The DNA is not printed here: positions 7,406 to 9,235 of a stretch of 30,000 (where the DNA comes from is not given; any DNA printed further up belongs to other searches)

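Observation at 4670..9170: Head-to-tail duplicated effector/immunity module with a strongly patchy divergence profile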

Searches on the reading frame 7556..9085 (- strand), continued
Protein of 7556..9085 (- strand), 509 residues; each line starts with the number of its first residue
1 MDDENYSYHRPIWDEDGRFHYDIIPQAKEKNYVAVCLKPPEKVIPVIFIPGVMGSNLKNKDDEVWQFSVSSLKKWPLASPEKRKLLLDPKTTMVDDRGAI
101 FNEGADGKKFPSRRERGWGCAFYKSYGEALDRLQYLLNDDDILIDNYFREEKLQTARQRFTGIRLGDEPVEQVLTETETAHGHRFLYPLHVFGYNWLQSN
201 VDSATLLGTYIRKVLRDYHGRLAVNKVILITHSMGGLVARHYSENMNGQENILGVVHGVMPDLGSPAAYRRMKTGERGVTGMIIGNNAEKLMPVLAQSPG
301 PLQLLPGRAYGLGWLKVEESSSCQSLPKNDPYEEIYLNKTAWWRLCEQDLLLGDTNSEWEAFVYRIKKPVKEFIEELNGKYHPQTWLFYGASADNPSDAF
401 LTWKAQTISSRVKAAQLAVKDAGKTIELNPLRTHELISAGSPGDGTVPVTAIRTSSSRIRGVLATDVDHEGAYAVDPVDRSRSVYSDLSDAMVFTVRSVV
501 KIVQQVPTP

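Call 75: predict_structure(alignment_id=A4)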
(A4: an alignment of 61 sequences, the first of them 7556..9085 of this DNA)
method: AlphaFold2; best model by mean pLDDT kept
length: 509 residues; sequences in the alignment: 61
mean_pLDDT: 89.8   pTM: 0.91
mean pLDDT of the five models: 89.8, 89.7, 88.6, 87.1, 86.0
residues with pLDDT >= 90: 329; 70-90: 143; 50-70: 36; < 50: 1
segments of 3 or more residues with pLDDT < 50: none
pLDDT, mean of each block of 10 residues (from residue 1): 76 92 87 89 98 94 90 88 94 96 92 97 93 94 84 89 89 95 97 97 98 97 98 96 96 95 93 80 83 94 96 92 92 95 88 92 97 92 94 90 79 62 57 80 92 89 89 71 79 95 96
secondary structure, 60 per line:
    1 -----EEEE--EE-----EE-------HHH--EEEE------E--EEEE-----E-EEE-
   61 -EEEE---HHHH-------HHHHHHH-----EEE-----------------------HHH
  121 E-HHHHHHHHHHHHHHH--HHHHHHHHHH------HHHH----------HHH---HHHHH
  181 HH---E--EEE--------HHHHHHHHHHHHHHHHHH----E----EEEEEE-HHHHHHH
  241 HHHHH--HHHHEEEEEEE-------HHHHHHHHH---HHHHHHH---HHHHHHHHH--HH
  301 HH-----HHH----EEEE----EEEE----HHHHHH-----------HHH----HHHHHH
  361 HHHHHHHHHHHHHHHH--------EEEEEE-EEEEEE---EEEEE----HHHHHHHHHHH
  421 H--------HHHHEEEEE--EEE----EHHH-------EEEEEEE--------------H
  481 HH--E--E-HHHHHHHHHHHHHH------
elements in order: E6-9 E33-36 E46-49 E57-59 E62-65 H69-72 H80-86 E92-94 H123-137 H140-149 H156-159 H176-182 E189-191 H200-217 E227-232 H234-245 H248-251 E252-258 H266-274 H278-284 H288-296 H299-302 E315-318 E323-326 H331-336 H355-376 E385-390 E392-397 E401-405 H410-421 H430-433 E434-438 E441-443 E459-465 H490-503

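Call 79: fold_search(model_id=the predicted structure, library=pdb)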
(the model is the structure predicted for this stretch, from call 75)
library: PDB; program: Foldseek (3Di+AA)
matches with E <= 10: 941; with E <= 0.001: 38
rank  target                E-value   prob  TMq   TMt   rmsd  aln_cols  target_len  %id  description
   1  4r1d_A                2.8e-30  1.00  0.73  0.72   6.0       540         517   29  The crystal structure of Tle4-Tli4 complex (released 2014-12-17)
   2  4x92                  5.6e-09  1.00  0.43  0.56   8.5       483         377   12  Crystal structure of Lysosomal Phospholipase A2-S165A (released 2015-03-11)
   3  4x95_A                9.2e-09  1.00  0.44  0.57   7.5       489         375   13  Crystal structure of fully glycosylated Lysosomal Phospholipase A2 in complex with methyl arachidonyl fluorophosphonat (released 2015-03-25)
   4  4x97_A                1.1e-08  1.00  0.43  0.55   8.0       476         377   13  Crystal structure of Lysosomal Phospholipase A2 in complex with methyl arachidonyl fluorophosphonate (MAFP) (released 2015-03-11)
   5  4x90_A                1.4e-08  1.00  0.45  0.58   7.7       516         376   13  Crystal structure of Lysosomal Phospholipase A2 (released 2015-03-11)
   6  5bv7_A                4.6e-07  1.00  0.42  0.54   8.0       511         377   12  Crystal structure of human LCAT (L4F, N5D) in complex with Fab of an agonistic antibody (released 2015-12-16)
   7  4x96_A                1.3e-06  1.00  0.40  0.52  10.2       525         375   11  Low resolution crystal structure of Lecithin:Cholesterol Acyltransferase (LCAT; residues 21-397) (released 2015-03-25)
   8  4xx1_J                1.4e-06  1.00  0.40  0.54   8.8       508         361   11  Low resolution structure of LCAT in complex with Fab1 (released 2015-07-29)
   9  4xx1_A                2.1e-06  1.00  0.41  0.54   8.5       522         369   11  Low resolution structure of LCAT in complex with Fab1 (released 2015-07-29)
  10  5txf_A                2.5e-06  1.00  0.41  0.53   9.1       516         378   11  Crystal structure of Lecithin:cholesterol acyltransferase (LCAT) in a closed conformation (released 2017-10-25)
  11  4hs9                  2.6e-06  1.00  0.26  0.43  13.9       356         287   13  Methanol tolerant mutant of the Proteus mirabilis lipase (released 2013-05-22)
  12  1tah_A                3.3e-06  1.00  0.27  0.41  14.3       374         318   12  THE CRYSTAL STRUCTURE OF TRIACYLGLYCEROL LIPASE FROM PSEUDOMONAS GLUMAE REVEALS A PARTIALLY REDUNDANT CATALYTIC ASPART (released 1994-05-31)
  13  2lip                  4.6e-06  1.00  0.26  0.40  15.1       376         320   12  PSEUDOMONAS LIPASE OPEN CONFORMATION (released 1997-03-12)
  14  1ex9                  1.5e-05  1.00  0.29  0.48  13.2       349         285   13  CRYSTAL STRUCTURE OF THE PSEUDOMONAS AERUGINOSA LIPASE COMPLEXED WITH RC-(RP,SP)-1,2-DIOCTYLCARBAMOYL-GLYCERO-3-O-OCTYLP (released 2000-10-18)
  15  6mvd_A                1.7e-05  1.00  0.40  0.51   8.8       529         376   11  Crystal structure of Lecithin:cholesterol acyltransferase (LCAT) in complex with isopropyl dodec-11-enylfluorophosphon (released 2018-12-05)
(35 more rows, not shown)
